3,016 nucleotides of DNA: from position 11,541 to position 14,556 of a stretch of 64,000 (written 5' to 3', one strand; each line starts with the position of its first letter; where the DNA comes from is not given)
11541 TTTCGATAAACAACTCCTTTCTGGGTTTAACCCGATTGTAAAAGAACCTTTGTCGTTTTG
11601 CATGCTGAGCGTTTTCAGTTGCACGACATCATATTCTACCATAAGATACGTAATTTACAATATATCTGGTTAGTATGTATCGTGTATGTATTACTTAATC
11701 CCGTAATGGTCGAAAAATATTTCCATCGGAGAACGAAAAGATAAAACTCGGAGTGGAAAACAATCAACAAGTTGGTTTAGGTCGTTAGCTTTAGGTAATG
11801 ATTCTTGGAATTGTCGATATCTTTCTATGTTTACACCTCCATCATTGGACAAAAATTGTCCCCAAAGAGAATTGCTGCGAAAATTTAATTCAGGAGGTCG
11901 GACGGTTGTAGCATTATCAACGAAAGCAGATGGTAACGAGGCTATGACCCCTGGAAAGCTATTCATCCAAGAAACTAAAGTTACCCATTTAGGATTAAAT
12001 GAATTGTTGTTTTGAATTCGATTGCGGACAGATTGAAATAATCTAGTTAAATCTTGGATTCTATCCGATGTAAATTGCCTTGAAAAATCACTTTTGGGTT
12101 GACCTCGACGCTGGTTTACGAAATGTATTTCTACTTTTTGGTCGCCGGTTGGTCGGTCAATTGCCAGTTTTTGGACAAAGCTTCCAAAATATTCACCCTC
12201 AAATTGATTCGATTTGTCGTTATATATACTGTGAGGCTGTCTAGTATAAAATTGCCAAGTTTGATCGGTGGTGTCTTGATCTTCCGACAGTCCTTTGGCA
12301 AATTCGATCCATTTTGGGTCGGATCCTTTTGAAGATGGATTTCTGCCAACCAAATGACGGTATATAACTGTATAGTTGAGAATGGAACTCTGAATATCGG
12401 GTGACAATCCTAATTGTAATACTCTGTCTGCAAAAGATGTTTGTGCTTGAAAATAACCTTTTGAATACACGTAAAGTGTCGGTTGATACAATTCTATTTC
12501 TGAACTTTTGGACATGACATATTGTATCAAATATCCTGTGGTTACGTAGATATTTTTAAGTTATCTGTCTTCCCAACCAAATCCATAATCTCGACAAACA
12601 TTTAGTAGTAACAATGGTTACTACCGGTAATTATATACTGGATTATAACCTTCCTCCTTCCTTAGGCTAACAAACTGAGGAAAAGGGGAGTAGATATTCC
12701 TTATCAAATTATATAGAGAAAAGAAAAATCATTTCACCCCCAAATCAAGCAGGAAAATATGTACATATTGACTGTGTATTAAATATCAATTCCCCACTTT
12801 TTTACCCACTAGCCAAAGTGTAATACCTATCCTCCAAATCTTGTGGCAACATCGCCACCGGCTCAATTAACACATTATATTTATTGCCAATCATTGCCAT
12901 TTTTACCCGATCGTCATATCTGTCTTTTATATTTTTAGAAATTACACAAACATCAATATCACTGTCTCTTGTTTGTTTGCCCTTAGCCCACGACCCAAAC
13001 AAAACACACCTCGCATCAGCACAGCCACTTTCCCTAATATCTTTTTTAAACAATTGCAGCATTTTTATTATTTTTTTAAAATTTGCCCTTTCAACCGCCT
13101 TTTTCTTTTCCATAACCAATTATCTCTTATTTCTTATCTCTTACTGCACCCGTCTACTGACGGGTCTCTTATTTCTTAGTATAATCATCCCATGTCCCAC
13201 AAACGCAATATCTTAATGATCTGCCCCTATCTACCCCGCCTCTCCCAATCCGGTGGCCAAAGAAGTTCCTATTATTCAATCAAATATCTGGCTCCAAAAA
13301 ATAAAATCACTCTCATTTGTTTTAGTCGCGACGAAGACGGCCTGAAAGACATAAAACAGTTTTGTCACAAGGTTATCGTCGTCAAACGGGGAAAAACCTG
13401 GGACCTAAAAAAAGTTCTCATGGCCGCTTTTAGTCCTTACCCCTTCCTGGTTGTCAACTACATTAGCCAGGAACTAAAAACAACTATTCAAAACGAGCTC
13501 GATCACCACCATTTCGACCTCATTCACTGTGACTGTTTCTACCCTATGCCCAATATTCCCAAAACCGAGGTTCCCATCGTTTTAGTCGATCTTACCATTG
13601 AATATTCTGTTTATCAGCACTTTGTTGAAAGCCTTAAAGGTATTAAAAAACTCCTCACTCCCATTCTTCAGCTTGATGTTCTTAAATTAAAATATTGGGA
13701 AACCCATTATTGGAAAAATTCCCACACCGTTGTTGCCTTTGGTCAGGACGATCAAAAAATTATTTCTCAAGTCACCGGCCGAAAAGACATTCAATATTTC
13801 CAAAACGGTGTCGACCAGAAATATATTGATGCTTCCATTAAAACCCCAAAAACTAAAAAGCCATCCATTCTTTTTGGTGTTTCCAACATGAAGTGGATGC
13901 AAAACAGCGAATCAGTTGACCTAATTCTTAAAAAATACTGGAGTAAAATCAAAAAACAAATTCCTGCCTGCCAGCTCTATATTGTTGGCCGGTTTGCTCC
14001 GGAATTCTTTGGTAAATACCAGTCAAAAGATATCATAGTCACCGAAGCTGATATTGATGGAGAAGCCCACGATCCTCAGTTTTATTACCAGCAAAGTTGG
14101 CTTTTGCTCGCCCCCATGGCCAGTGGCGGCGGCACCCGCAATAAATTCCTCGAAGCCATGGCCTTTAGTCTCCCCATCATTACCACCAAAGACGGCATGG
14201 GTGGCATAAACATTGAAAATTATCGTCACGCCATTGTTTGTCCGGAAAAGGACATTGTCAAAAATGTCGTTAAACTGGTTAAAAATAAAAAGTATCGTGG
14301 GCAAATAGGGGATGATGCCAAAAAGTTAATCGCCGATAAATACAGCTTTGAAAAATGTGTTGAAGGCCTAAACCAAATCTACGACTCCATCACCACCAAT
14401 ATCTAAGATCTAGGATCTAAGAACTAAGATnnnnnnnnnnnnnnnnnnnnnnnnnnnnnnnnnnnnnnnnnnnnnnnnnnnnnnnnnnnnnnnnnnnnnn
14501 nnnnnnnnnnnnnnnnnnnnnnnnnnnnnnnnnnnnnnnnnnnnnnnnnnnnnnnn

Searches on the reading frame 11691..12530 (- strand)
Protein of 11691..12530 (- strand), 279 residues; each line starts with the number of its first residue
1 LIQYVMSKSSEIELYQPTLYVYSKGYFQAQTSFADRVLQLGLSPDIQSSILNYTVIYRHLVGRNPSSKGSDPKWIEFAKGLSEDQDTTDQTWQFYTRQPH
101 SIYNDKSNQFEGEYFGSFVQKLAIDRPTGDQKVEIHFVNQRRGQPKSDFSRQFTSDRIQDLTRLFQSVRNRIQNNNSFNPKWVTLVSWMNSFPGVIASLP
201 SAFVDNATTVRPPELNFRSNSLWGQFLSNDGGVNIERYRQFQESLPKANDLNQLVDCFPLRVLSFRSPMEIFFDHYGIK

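Call 7: search_protein_families(library=pfam, proteins=[window:11691-12530:-], max_evalue=0.01)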
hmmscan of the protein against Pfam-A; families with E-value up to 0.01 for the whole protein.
window:11691-12530:- (279 aa): 0 families

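Call 22: find_homologous_proteins(query=window:11694-12530:-, max_evalue=0.001)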
Query window:11694-12530:- (279 aa): 15 proteins with E <= 0.001 among 224 candidates.
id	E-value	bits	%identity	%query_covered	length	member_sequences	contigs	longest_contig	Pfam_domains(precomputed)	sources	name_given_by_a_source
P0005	6.4e-183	625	100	98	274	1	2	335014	-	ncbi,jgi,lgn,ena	ncbi:MAG: hypothetical protein WCV93_03425 [Candidatus Shapirobacteria bacterium]|jgi:hypothetical p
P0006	2.5e-141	488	76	98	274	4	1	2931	-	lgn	-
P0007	1.3e-140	486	77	98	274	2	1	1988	-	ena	-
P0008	1.2e-139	483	75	98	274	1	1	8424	-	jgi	-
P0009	3.6e-138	478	75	98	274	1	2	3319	-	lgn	-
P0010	2.8e-135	468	73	98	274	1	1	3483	-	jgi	-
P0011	7.7e-128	444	72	97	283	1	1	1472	-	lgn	-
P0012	4.1e-126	438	68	98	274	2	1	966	-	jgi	jgi:hypothetical protein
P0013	1.1e-124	434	67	98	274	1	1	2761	-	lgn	-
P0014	1.1e-112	394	62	98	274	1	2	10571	-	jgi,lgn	-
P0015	2.3e-110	387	63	96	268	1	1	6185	-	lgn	-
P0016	9.8e-97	342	66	79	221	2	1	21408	-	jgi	-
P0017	3.9e-89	317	51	98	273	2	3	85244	-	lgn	-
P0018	2.6e-78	282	47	98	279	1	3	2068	-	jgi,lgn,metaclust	metaclust:\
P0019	1.3e-69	253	41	99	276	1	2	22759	-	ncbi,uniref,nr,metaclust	ncbi:hypothetical protein A3K55_01580 [Candidatus Shapirobacteria bacterium RBG_13_44_7]|uniref:Unch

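Call 24: find_encoding_contigs(protein=P0019, flank=3000, max_places=2)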
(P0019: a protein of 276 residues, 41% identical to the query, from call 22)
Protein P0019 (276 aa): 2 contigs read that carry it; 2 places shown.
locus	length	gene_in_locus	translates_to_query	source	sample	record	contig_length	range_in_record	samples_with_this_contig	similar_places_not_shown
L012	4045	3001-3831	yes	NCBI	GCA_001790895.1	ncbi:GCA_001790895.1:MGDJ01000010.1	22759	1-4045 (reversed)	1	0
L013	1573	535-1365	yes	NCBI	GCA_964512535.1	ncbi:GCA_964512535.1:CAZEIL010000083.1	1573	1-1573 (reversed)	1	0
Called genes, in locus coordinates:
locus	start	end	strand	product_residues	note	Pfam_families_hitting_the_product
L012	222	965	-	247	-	PF12705:PDDEXK_1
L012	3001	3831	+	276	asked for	-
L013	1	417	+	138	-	?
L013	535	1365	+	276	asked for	-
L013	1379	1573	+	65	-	?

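Call 25: find_encoding_contigs(protein=P0017, flank=3000, max_places=2)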
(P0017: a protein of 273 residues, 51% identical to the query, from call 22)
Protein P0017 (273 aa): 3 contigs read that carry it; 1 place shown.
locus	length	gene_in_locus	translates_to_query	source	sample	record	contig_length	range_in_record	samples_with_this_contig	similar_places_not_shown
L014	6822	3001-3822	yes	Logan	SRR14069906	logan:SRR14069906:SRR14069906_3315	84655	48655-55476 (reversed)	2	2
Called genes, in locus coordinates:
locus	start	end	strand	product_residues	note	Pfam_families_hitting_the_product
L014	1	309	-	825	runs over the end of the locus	-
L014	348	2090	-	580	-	-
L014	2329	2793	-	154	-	-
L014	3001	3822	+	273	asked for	-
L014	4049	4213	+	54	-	-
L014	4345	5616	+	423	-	PF00675:Peptidase_M16, PF05193:Peptidase_M16_C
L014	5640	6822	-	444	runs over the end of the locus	PF00275:EPSP_synthase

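Call 26: find_encoding_contigs(protein=P0014, flank=3000, max_places=2)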
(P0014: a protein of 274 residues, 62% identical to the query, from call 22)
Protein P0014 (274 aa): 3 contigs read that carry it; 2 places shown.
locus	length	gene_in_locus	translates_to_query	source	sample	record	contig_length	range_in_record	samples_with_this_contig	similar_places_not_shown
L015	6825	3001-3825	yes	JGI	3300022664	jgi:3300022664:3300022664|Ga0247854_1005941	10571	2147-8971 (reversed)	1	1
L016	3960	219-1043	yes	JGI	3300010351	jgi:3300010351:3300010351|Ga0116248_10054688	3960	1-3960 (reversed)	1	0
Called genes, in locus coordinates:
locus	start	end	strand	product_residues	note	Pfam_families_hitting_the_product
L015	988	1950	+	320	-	PF02463:SMC_N (faint), PF13481:AAA_25 (faint), PF00004:AAA (faint), PF00005:ABC_tran (faint), PF13304:AAA_21, PF13175:AAA_15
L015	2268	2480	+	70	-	-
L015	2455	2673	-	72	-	PF13560:HTH_31 (weak), PF01381:HTH_3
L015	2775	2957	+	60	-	-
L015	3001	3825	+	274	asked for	-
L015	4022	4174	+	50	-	-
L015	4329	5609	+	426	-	PF00675:Peptidase_M16, PF05193:Peptidase_M16_C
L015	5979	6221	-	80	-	-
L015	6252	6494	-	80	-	-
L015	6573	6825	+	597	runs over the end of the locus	PF07973:tRNA_SAD, PF00587:tRNA-synt_2b, PF03129:HGTP_anticodon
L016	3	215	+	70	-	?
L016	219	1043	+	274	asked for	-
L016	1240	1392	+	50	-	-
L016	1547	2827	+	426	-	PF00675:Peptidase_M16, PF05193:Peptidase_M16_C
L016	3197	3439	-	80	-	-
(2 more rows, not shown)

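Call 27: find_encoding_contigs(protein=P0015, flank=3000, max_places=2)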
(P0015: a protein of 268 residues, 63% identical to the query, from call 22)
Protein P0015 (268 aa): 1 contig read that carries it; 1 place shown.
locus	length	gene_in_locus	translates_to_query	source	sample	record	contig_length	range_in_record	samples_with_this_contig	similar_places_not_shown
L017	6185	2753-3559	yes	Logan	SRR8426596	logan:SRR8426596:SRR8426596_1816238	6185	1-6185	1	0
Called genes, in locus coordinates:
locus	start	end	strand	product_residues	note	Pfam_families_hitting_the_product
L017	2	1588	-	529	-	?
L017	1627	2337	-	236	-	PF11611:DUF4352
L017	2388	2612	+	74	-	PF13560:HTH_31 (weak), PF12844:HTH_19, PF01381:HTH_3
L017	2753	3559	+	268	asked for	-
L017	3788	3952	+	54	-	-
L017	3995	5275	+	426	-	PF00675:Peptidase_M16, PF05193:Peptidase_M16_C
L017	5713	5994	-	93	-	-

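Call 29: search_protein_representatives(protein=window:11691-12530:-)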
Query: 279 residues. Proteins with E-value up to 0.001 (for the whole library): 346; up to 1e-10: 116; up to 1e-30: 10. The best 150 are listed.
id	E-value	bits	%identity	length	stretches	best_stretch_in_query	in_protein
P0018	8.3e-79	281.5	48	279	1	6-278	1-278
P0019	4.1e-70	253.0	42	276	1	7-278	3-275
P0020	4.0e-65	236.6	45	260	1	8-265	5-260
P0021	6.0e-57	209.8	41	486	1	18-276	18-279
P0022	6.7e-57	209.6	38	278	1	17-279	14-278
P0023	3.5e-55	204.0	43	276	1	16-279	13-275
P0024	1.4e-43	165.9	38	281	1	5-275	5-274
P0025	1.8e-34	136.1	36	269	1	16-278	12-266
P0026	3.9e-31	125.1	34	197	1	9-193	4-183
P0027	9.7e-31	123.8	31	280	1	11-278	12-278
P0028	5.4e-30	121.4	30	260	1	13-278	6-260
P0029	3.8e-28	115.3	77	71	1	12-80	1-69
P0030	1.3e-25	107.0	32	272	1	18-278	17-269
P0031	7.7e-25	104.5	31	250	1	20-278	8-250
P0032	6.8e-24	101.4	28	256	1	20-276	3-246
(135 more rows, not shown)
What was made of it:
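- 11691..12515 (-): 274-aa protein of unknown family, leaderless (TACAAT, 5 nt, ATG). Possibly a GNAT-like acyltransferase. It lies directly upstream of the peptide gene in two deep clades. Homologues: calls 22 and 29 (346 representative clusters).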

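Call 31: search_protein_families(library=pfam, alignment_id=A3, max_evalue=0.01)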
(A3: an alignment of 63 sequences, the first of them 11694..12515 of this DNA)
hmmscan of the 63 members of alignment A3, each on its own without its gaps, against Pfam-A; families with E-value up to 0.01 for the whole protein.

A. member 1, window:11694-12515:- (274 aa): 0 families

B. families by the number of members that match (of 63 scanned): 1 family
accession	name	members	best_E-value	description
PF18915.5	DUF5667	1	0.0015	Domain of unknown function (DUF5667)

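Call 33: search_solved_structures(query=A3, max_evalue=1)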
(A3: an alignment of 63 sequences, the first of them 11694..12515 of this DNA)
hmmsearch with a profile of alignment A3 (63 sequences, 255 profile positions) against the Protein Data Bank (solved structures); distinct sequences matched with E-value up to 1: 0.

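Call 37: predict_structure(alignment_id=A3)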
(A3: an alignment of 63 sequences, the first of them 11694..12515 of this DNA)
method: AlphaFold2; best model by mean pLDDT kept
length: 274 residues; sequences in the alignment: 63
mean_pLDDT: 95.2   pTM: 0.90
mean pLDDT of the five models: 95.2, 95.2, 95.2, 94.8, 94.7
residues with pLDDT >= 90: 252; 70-90: 17; 50-70: 4; < 50: 1
segments of 3 or more residues with pLDDT < 50: none
pLDDT, mean of each block of 10 residues (from residue 1): 75 95 98 98 98 96 95 96 98 94 78 95 96 92 94 98 97 98 97 98 97 97 96 98 98 98 98 97
secondary structure, 60 per line:
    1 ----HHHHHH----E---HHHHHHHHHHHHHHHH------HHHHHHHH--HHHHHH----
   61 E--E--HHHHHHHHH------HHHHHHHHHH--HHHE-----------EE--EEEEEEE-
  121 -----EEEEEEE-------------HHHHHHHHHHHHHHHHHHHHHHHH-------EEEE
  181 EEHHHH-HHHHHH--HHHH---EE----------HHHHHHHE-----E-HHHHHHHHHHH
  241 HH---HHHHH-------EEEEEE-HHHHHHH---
elements in order: H5-10 H19-34 H41-48 H51-56 H67-75 H82-91 E113-119 E126-132 H146-169 E177-182 H183-186 H188-193 H196-199 H215-221 H230-242 H246-250 E258-263 H265-271
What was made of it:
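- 11691..12515 (-): The AF2 model has pLDDT 95 (call 37).
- On GNAT acyltransferase (the 274-aa upstream protein): AF2 pLDDT is 95 (call 37).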

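Call 40: fold_search(model_id=the predicted structure, library=pdb)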
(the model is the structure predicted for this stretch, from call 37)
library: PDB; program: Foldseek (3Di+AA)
matches with E <= 10: 198; with E <= 0.001: 0
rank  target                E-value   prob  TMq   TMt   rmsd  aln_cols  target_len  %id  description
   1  4mfz                  1.1e-02  0.80  0.25  0.22  16.1       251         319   12  The crystal structure of acyltransferase in complex with decanoyl-CoA (released 2014-09-03)
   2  4q36                  1.7e-02  0.82  0.28  0.24  16.0       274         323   12  The crystal structure of acyltransferase in complex with octanoyl-CoA and teicoplanin (released 2014-09-10)
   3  4mfk                  1.9e-02  0.82  0.28  0.24  15.1       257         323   10  The crystal structure of acyltransferase in complex with decanoyl-CoA (released 2014-09-03)
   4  6iix                  3.5e-02  0.80  0.31  0.28  15.5       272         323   11  The crystal structure of acyltransferase mutant, orf11*-W163A, in complex with octanoyl-CoA (released 2019-10-09)
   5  1zwx                  2.9e-01  0.25  0.20  0.19   9.0       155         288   15  Crystal Structure of SmcL (released 2005-08-16)
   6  3i41_A                6.8e-01  0.35  0.20  0.19   5.4        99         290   15  Crystal structure of beta toxin from Staphylococcus aureus F277A, P278A mutant (released 2010-07-14)
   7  3i48_A                6.8e-01  0.20  0.17  0.16   6.2       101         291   16  Crystal structure of beta toxin from Staphylococcus aureus F277A, P278A mutant with bound magnesium ions (released 2010-07-14)
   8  9f5q_B                7.1e-01  0.25  0.19  0.23  12.1       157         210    6  Crystal structure of selenomethionine-labelled kinetoplastid kinetochore protein KKT23 acetyltransferase domain from T (released 2024-08-28)
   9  9evq_A                7.5e-01  0.21  0.18  0.22  12.2       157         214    7  Crystal structure of the kinetoplastid kinetochore protein KKT23 acetyltransferase domain from Trypanosoma brucei (released 2024-08-28)
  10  3i5v_C                9.3e-01  0.30  0.21  0.20   5.2        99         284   16  Crystal structure of beta toxin 275-280 from Staphylococcus aureus (released 2010-08-11)
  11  3i5v_A                9.3e-01  0.30  0.21  0.20   5.2        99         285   16  Crystal structure of beta toxin 275-280 from Staphylococcus aureus (released 2010-08-11)
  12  9evq_B                1.0e+00  0.20  0.19  0.23  12.1       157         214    6  Crystal structure of the kinetoplastid kinetochore protein KKT23 acetyltransferase domain from Trypanosoma brucei (released 2024-08-28)
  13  4c1r_A                1.3e+00  0.16  0.16  0.16   5.3        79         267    9  Bacteroides thetaiotaomicron VPI-5482 mannosyl-6-phosphatase Bt3783 (released 2013-11-13)
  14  3i46_A                1.3e+00  0.12  0.17  0.16   6.4       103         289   17  Crystal structure of beta toxin from Staphylococcus aureus F277A, P278A mutant with bound calcium ions (released 2010-07-14)
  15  3k55_A                1.4e+00  0.13  0.17  0.17   6.4       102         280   16  Structure of beta hairpin deletion mutant of beta toxin from Staphylococcus aureus (released 2011-01-26)
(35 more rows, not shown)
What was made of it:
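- On GNAT acyltransferase (the 274-aa upstream protein): The top Foldseek hits are the teicoplanin N-acyltransferase (E 0.01, probability 0.8) but TM is 0.25-0.31, followed by assorted GNATs at E>0.7 (call 40).
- The GNAT-like assignment rests on one Foldseek result with low TM scores (call 40).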

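Call 43: search_protein_families(library=ncbifam, alignment_id=A3, max_evalue=0.1)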
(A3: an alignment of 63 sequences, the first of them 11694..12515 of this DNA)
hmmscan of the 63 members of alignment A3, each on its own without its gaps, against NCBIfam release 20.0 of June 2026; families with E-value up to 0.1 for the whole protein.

A. member 1, window:11694-12515:- (274 aa): 0 families

B. families by the number of members that match (of 63 scanned): 9 families
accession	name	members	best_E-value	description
TIGR00709.1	dat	1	0.012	diaminobutyrate--2-oxoglutarate transaminase family protein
NF006319.0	PRK08527.1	1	0.014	acetolactate synthase large subunit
TIGR04358.1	XXXCH_domain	1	0.022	GAK system XXXCH domain-containing protein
TIGR02826.1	RNR_activ_nrdG3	1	0.037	anaerobic ribonucleoside-triphosphate reductase activating protein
TIGR04285.1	nucleoid_noc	1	0.056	nucleoid occlusion protein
NF045690.1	BCarotKetCrtW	1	0.062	beta-carotene ketolase CrtW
NF042921.1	HpaC_Thermus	1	0.069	4-hydroxyphenylacetate 3-monooxygenase reductase subunit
NF006506.0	PRK08942.1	1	0.087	D-glycero-beta-D-manno-heptose 1,7-bisphosphate 7-phosphatase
NF009777.0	PRK13276.1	1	0.091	iron-sulfur cluster repair di-iron protein ScdA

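Call 47: find_related_loci(query=A5, collection=metagenome_contigs, flank=3000)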
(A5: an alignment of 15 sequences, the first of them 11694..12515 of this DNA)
Query A5 (274 aa) in metagenome_contigs; peptide patterns used: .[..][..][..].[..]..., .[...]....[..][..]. (x = any residue, [..] = any of these).
41 stretches matched a pattern; 13 encode a relative of the query (tblastn E <= 1e-3); 13 distinct loci.
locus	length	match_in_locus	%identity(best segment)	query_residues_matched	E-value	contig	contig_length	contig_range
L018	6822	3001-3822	77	1-274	2e-148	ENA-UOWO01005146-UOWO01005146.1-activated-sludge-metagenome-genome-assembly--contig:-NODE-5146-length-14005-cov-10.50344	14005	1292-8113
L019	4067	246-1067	77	1-274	7e-149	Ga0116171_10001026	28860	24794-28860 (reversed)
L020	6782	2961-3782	77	1-274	3e-147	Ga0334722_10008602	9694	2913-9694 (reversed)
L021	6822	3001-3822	75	1-274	4e-145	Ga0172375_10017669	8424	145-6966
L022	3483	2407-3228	73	1-274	6e-145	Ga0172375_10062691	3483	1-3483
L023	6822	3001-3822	65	1-274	1e-121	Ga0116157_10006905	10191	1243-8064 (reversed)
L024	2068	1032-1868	47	1-274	1e-87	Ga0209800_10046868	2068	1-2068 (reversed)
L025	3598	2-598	60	75-273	8e-81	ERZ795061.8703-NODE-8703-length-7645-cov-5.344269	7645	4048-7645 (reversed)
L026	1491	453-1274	41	2-274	8e-79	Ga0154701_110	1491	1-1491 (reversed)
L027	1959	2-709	47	44-274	2e-72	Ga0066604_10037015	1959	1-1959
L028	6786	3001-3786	38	15-274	6e-62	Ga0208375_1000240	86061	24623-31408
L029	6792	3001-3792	37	5-267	3e-49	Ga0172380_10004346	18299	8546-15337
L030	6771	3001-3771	27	5-273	2e-26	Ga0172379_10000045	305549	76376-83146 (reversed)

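Call 53: search_solved_structures(query=A3, max_evalue=10)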
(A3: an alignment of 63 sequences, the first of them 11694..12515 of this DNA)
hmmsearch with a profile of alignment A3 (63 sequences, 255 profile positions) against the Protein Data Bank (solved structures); distinct sequences matched with E-value up to 10: 1.
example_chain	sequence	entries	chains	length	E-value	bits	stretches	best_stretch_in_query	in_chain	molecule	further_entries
4nqi_A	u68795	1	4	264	1.3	11.9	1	189-237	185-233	SH3 domain-containing protein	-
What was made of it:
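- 11691..12515 (-): No Pfam, NCBIfam or PDB sequence match (calls 31, 33, 43, 53).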

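Call 57: fold_search(model_id=the predicted structure, library=viral)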
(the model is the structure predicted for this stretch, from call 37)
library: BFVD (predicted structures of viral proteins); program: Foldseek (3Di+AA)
matches with E <= 10: 234; with E <= 0.001: 0
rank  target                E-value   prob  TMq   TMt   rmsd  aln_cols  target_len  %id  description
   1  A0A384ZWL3            4.0e-02  0.80  0.23  0.30  11.1       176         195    9  Uncharacterized protein [Dickeya phage vB_DsoM_JA13]
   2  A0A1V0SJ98            1.6e-01  0.33  0.22  0.12  10.8       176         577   10  Endonuclease/exonuclease/phosphatase family protein [Klosneuvirus KNV1]
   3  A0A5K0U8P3            2.3e-01  0.21  0.20  0.18  11.0       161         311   11  Endonuclease/exonuclease/phosphatase family protein [Yasminevirus sp. GU-2018]
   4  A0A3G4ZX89            2.4e-01  0.23  0.14  0.18  10.9       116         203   14  Uncharacterized protein [Faunusvirus sp.]
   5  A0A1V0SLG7            2.8e-01  0.47  0.20  0.37   6.5       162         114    9  Uncharacterized protein [Klosneuvirus KNV1]
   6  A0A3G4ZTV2            3.1e-01  0.20  0.19  0.29  11.4       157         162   11  Uncharacterized protein [Edafosvirus sp.]
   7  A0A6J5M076            3.3e-01  0.47  0.20  0.44   8.7       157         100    9  Uncharacterized protein [uncultured Caudovirales phage]
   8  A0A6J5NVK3            5.3e-01  0.51  0.22  0.51   6.3       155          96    7  Uncharacterized protein [uncultured Caudovirales phage]
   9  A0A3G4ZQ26            5.3e-01  0.21  0.25  0.20  13.1       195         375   12  Inositol polyphosphate-related phosphatase domain-containing protein [Barrevirus sp.]
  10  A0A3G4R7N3            5.9e-01  0.07  0.10  0.14  13.6       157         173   14  RNA-dependent RNA-polymerase (Fragment) [Eastern red scorpionfish flavivirus]
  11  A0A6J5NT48            6.6e-01  0.07  0.15  0.16  16.1       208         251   12  Uncharacterized protein [uncultured Caudovirales phage]
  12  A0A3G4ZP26            6.6e-01  0.07  0.23  0.18  17.2       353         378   12  DNase I-like protein [Terrestrivirus sp.]
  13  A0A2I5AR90            7.0e-01  0.33  0.17  0.20   7.5        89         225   12  Uncharacterized protein [Gluconobacter phage GC1]
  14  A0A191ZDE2            7.8e-01  0.41  0.23  0.36   5.7       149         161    7  (no name in the UniProt tables at hand)
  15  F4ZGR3                7.8e-01  0.09  0.17  0.17  12.9       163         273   14  (no name in the UniProt tables at hand)
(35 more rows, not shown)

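Call 104: search_protein_families(library=padloc, proteins=[window:11694-12515:-], max_evalue=0.01)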
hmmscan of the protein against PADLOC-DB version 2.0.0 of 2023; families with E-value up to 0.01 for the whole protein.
window:11694-12515:- (274 aa): 0 families

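Call 105: search_protein_families(library=phrogs, proteins=[window:11694-12515:-], max_evalue=0.01)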
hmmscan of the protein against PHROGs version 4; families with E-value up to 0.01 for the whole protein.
window:11694-12515:- (274 aa): 0 families

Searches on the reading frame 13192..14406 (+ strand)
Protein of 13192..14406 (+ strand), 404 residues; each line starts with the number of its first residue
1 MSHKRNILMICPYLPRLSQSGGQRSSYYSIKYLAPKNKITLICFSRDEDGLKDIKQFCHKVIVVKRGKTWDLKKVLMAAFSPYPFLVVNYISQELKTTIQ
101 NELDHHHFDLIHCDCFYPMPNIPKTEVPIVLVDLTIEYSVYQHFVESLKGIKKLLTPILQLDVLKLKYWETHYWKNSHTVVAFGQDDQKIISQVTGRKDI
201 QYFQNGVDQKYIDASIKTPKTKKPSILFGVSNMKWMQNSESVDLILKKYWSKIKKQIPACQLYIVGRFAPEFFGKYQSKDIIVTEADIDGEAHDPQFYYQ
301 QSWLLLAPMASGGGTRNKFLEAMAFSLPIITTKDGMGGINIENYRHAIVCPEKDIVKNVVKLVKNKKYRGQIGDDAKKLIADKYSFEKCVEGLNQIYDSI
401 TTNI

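Call 7: search_protein_families(library=pfam, proteins=[window:13192-14406:+], max_evalue=0.01)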
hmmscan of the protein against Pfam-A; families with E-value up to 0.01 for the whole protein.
window:13192-14406:+ (404 aa): 4 families
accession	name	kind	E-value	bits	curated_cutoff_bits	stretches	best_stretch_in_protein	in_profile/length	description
PF13692.12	Glyco_trans_1_4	-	7.2e-13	49.4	27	1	230-363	7-140/142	Glycosyl transferases group 1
PF00534.26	Glycos_transf_1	-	3.3e-08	33.7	26.4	1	220-378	11-171/172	Glycosyl transferases group 1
PF13439.12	Glyco_transf_4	-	0.0033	17.9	28.5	1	54-208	37-167/170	Glycosyltransferase Family 4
PF14399.12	BtrH_N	-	0.0088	16.7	29.7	0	157-189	92-126/134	Butirosin biosynthesis protein H, N-terminal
